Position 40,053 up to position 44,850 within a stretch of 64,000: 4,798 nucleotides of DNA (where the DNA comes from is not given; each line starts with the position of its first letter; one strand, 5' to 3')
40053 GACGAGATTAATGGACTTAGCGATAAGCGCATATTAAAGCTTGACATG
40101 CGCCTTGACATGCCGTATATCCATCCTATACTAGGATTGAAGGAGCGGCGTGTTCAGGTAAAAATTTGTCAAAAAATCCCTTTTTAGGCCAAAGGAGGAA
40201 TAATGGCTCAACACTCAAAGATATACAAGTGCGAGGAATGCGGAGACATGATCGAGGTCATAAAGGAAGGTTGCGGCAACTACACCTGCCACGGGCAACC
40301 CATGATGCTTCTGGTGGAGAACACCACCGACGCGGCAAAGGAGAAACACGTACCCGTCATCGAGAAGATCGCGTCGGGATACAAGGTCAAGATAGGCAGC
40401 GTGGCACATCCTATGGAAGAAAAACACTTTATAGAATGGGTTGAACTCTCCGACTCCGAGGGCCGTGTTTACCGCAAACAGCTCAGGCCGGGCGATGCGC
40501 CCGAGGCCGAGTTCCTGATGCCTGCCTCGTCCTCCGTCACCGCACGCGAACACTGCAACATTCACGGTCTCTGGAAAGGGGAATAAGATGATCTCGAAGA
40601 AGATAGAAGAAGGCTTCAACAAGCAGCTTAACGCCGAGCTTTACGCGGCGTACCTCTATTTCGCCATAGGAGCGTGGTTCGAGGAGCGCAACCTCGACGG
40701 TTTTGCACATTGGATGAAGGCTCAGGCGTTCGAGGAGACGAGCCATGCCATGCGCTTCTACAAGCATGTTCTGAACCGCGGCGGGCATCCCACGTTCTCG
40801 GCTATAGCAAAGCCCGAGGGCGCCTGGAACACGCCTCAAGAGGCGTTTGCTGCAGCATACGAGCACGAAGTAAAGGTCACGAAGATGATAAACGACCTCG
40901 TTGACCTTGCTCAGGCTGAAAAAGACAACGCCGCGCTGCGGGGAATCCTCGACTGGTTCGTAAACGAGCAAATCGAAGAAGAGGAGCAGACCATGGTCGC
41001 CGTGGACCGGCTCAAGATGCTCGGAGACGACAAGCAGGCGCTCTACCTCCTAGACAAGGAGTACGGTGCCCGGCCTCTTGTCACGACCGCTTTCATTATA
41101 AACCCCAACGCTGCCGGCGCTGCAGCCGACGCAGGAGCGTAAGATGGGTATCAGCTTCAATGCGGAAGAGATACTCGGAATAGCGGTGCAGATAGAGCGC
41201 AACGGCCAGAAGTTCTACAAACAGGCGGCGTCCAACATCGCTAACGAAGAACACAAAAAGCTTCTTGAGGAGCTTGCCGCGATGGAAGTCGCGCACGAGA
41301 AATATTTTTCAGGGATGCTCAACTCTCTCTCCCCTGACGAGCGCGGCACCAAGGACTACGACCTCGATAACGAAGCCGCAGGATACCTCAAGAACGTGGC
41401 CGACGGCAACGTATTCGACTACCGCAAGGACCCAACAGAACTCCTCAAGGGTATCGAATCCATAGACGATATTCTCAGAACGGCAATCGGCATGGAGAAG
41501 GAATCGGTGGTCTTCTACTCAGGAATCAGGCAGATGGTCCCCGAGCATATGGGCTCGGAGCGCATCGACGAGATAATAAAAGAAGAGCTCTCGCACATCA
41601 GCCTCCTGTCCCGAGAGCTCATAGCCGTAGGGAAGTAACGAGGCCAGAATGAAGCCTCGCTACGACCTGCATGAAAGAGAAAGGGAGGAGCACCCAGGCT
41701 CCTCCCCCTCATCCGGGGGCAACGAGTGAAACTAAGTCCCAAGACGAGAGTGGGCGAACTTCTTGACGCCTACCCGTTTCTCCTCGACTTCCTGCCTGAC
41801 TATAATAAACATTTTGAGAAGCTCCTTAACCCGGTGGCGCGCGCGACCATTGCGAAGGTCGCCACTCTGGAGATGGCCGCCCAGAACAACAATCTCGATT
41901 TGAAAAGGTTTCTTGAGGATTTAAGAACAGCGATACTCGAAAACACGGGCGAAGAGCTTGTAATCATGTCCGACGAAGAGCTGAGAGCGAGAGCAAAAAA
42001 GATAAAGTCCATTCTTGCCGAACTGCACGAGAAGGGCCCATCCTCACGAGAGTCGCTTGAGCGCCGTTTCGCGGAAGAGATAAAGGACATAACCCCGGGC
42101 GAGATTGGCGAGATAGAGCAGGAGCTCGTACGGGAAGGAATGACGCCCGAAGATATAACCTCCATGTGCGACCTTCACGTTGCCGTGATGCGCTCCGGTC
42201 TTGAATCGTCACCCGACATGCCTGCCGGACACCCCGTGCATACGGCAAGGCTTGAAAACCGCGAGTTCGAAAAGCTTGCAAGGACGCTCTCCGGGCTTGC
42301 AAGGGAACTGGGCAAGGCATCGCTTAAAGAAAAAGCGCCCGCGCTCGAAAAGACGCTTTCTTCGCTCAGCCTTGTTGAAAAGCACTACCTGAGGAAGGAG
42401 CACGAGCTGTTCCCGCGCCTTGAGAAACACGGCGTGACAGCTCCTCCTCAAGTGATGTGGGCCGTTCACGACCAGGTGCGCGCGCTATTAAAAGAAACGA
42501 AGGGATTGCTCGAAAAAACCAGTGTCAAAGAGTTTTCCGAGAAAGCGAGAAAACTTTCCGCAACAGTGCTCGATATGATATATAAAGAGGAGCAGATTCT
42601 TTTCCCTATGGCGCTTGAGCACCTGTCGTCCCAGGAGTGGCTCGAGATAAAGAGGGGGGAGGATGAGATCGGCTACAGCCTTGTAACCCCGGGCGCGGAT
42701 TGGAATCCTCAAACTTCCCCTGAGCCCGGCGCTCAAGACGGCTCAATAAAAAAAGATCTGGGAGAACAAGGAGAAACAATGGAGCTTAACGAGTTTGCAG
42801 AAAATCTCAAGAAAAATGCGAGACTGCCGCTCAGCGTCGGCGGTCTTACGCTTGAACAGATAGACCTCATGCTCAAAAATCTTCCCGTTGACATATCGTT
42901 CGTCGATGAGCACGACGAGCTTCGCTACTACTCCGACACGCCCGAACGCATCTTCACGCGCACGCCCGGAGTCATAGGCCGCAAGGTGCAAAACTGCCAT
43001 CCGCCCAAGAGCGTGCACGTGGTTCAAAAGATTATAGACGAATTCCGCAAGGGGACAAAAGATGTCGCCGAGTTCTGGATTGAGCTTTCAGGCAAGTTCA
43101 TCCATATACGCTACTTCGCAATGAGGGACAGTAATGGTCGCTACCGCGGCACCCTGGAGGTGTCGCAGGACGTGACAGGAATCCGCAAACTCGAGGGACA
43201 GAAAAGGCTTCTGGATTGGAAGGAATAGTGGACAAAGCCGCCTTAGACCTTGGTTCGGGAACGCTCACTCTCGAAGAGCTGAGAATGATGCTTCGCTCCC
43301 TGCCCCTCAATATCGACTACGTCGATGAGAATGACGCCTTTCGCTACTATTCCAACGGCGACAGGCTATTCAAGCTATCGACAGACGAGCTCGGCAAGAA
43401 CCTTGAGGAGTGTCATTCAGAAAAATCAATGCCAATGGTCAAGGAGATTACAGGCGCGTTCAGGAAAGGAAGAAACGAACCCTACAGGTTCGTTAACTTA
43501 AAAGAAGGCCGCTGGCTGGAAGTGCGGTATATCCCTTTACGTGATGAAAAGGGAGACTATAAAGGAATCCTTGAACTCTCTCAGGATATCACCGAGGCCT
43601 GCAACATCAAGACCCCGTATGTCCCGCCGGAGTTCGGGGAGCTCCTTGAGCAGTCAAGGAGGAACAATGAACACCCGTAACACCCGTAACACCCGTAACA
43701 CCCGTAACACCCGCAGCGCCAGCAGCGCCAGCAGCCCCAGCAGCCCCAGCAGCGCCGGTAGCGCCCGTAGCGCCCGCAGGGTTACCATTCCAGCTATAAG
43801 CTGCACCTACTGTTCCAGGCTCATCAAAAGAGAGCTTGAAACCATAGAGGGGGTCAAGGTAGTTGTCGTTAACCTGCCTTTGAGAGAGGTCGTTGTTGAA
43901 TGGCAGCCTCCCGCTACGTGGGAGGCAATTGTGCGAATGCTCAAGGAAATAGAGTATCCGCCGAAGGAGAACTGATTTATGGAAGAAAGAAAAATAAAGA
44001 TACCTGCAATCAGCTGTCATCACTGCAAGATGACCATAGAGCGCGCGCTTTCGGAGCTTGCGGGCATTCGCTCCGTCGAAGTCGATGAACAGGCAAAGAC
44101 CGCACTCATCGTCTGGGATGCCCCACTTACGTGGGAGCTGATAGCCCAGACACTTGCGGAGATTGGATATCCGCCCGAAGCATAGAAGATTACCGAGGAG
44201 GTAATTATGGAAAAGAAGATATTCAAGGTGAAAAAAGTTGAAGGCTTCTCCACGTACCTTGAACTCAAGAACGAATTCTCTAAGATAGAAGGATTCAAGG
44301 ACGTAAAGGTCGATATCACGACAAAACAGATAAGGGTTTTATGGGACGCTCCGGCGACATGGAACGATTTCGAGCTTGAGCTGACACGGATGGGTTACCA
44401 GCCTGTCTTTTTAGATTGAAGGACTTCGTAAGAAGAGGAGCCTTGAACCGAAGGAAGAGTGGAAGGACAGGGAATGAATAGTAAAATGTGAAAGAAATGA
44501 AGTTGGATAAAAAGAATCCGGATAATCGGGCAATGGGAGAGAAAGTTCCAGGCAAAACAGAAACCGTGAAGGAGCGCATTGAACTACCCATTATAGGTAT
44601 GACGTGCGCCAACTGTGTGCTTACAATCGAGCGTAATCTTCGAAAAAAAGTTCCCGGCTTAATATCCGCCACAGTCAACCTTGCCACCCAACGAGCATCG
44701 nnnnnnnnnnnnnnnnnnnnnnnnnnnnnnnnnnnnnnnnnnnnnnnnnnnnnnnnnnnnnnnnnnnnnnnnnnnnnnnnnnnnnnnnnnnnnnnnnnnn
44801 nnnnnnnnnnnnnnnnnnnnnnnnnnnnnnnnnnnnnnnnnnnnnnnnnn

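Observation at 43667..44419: Three tandem HMA-domain mini-genes upstream of copA with progressive loss of the metal-binding CxxC and a slippage-prone 9-bp repeat tract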

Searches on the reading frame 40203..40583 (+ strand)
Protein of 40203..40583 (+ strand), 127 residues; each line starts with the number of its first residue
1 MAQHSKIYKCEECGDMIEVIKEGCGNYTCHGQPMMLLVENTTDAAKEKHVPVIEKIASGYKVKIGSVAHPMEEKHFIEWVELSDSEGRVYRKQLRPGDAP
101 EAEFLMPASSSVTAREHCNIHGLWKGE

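Call 5: search_protein_families(library=pfam, proteins=[window:40203-40583:+], max_evalue=0.01)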
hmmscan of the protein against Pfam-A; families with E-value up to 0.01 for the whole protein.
window:40203-40583:+ (127 aa): 2 families
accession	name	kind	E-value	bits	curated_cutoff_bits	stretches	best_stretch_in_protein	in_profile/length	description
PF01880.24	Desulfoferrodox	-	1.1e-21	77.6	22.2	1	42-126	2-97/98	Desulfoferrodoxin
PF06397.17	Desulfoferrod_N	-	1.8e-09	37.5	23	1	3-37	2-36/36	Desulfoferrodoxin, N-terminal domain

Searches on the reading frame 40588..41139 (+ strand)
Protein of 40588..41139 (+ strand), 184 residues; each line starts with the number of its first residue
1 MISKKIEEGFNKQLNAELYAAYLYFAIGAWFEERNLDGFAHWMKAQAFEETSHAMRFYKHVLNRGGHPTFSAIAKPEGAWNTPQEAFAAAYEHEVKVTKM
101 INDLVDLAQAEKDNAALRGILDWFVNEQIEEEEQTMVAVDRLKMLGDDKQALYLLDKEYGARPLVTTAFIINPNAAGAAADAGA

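Call 5: search_protein_families(library=pfam, proteins=[window:40588-41139:+], max_evalue=0.01)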
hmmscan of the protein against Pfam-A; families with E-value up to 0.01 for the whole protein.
window:40588-41139:+ (184 aa): 1 family
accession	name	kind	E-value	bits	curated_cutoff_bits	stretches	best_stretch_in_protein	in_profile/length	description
PF00210.30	Ferritin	-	6.6e-37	127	24.5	1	9-138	3-135/142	Ferritin-like domain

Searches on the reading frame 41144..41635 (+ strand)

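Call 5: search_protein_families(library=pfam, proteins=[window:41144-41635:+], max_evalue=0.01)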
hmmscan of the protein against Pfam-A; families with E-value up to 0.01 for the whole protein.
window:41144-41635:+ (164 aa): 3 families
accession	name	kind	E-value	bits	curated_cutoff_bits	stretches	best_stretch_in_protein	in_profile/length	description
PF02915.23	Rubrerythrin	-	1.1e-11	45.7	22.8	1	9-157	1-135/137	Rubrerythrin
PF13668.12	Ferritin_2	-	9.2e-06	26.3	24.7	1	9-155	4-132/138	Ferritin-like domain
PF00268.27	Ribonuc_red_sm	-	0.0052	16.6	33.6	1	12-67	55-111/281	Ribonucleotide reductase, small chain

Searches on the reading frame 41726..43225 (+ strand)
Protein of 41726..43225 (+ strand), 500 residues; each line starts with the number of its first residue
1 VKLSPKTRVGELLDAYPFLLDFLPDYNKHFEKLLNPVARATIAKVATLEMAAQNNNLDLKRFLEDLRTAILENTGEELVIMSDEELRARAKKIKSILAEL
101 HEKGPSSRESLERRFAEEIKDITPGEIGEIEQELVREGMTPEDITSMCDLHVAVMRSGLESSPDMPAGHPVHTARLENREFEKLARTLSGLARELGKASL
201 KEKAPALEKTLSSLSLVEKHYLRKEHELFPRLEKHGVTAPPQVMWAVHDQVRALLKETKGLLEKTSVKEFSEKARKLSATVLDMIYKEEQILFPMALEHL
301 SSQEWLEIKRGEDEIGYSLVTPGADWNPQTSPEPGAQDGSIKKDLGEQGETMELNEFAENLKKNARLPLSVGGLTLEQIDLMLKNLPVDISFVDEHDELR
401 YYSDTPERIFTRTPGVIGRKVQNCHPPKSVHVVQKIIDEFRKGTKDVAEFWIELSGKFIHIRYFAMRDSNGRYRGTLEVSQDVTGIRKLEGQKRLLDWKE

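Call 5: search_protein_families(library=pfam, proteins=[window:41726-43225:+], max_evalue=0.01)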
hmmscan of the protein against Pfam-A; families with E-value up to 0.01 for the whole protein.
window:41726-43225:+ (500 aa): 6 families
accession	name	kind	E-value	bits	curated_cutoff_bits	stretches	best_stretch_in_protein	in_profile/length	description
PF13596.12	PAS_10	-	4.8e-31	108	22.1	1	380-484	2-106/106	PAS domain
PF04282.18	DUF438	-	2.4e-18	66.2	25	1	93-160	1-66/67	Family of unknown function (DUF438)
PF01814.28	Hemerythrin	-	2.8e-17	63.8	25.3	1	169-296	1-127/127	Hemerythrin HHE cation binding domain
PF08984.16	DUF1858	-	2.7e-11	43.8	32.2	1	5-62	3-58/59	Domain of unknown function (DUF1858)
PF13426.13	PAS_9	-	0.0016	19.1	27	0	392-484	6-102/103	PAS domain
PF08448.16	PAS_4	-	0.0045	17.7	23.1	0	384-484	2-106/110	PAS fold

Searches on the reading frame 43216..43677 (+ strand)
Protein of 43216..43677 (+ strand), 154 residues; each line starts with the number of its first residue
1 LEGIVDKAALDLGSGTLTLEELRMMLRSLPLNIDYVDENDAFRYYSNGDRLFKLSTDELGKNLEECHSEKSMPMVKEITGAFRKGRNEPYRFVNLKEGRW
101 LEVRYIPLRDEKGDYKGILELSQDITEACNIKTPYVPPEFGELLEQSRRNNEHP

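Call 5: search_protein_families(library=pfam, proteins=[window:43216-43677:+], max_evalue=0.01)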
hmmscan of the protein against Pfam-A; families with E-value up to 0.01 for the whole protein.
window:43216-43677:+ (154 aa): 4 families
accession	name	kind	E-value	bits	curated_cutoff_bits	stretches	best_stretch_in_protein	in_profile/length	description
PF13596.12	PAS_10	-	1.8e-25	90.1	22.1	1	22-126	1-106/106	PAS domain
PF08448.16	PAS_4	-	1.7e-08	35.1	23.1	1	26-127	1-107/110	PAS fold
PF13426.13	PAS_9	-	0.00011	22.9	27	1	56-127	29-103/103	PAS domain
PF13405.12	EF-hand_6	-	0.0086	16.2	25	0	13-29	13-29/30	EF-hand domain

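Call 20: find_encoding_contigs(protein=window:43216-43677:+, flank=3000, max_places=10)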
Protein window:43216-43677:+ (154 aa): 21 contigs read that carry it; 10 places shown.
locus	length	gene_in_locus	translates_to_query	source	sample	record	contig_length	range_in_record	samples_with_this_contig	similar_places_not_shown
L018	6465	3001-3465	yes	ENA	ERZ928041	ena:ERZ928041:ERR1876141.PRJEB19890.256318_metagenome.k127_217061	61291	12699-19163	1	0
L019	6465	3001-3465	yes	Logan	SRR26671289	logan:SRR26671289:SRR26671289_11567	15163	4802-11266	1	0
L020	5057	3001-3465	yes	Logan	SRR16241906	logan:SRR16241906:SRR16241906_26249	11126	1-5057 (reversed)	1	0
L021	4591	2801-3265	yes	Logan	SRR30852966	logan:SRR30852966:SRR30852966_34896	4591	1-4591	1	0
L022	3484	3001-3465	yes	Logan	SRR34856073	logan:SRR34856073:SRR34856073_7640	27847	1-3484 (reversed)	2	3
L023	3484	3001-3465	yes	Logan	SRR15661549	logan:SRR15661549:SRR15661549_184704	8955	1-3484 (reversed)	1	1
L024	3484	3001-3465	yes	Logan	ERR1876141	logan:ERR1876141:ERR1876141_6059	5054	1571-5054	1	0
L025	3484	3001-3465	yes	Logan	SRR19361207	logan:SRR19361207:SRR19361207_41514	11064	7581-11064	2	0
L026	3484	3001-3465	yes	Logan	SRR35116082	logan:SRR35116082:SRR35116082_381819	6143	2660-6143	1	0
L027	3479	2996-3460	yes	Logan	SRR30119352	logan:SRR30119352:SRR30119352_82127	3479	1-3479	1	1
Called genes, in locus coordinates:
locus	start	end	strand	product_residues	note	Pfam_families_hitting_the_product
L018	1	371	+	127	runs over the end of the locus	PF06397:Desulfoferrod_N, PF01880:Desulfoferrodox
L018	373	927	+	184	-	PF00210:Ferritin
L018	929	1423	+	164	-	PF13668:Ferritin_2 (faint), PF02915:Rubrerythrin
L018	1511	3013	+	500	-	PF08984:DUF1858, PF04282:DUF438, PF01814:Hemerythrin, PF13596:PAS_10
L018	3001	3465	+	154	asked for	PF13596:PAS_10, PF08448:PAS_4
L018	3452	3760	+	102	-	-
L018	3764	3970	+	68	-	PF00403:HMA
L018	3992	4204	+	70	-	-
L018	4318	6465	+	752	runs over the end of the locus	PF00403:HMA, PF00122:E1-E2_ATPase, PF00702:Hydrolase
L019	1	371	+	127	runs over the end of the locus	PF06397:Desulfoferrod_N, PF01880:Desulfoferrodox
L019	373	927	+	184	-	PF00210:Ferritin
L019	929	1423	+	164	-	PF13668:Ferritin_2 (faint), PF02915:Rubrerythrin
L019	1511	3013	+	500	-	PF08984:DUF1858, PF04282:DUF438, PF01814:Hemerythrin, PF13596:PAS_10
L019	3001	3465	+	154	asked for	PF13596:PAS_10, PF08448:PAS_4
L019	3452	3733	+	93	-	PF00403:HMA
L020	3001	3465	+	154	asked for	PF13596:PAS_10, PF08448:PAS_4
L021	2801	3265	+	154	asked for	PF13596:PAS_10, PF08448:PAS_4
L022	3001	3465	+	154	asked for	PF13596:PAS_10, PF08448:PAS_4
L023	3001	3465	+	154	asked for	PF13596:PAS_10, PF08448:PAS_4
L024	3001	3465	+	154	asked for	PF13596:PAS_10, PF08448:PAS_4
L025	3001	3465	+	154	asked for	PF13596:PAS_10, PF08448:PAS_4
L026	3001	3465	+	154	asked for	PF13596:PAS_10, PF08448:PAS_4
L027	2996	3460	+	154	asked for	PF13596:PAS_10, PF08448:PAS_4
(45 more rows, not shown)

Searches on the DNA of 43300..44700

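Call 73: search_rna_families(source=window, start=43300, end=44700, threshold=evalue, max_evalue=1)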
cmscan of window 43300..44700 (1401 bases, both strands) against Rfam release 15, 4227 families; matches with E-value up to 1: 0.
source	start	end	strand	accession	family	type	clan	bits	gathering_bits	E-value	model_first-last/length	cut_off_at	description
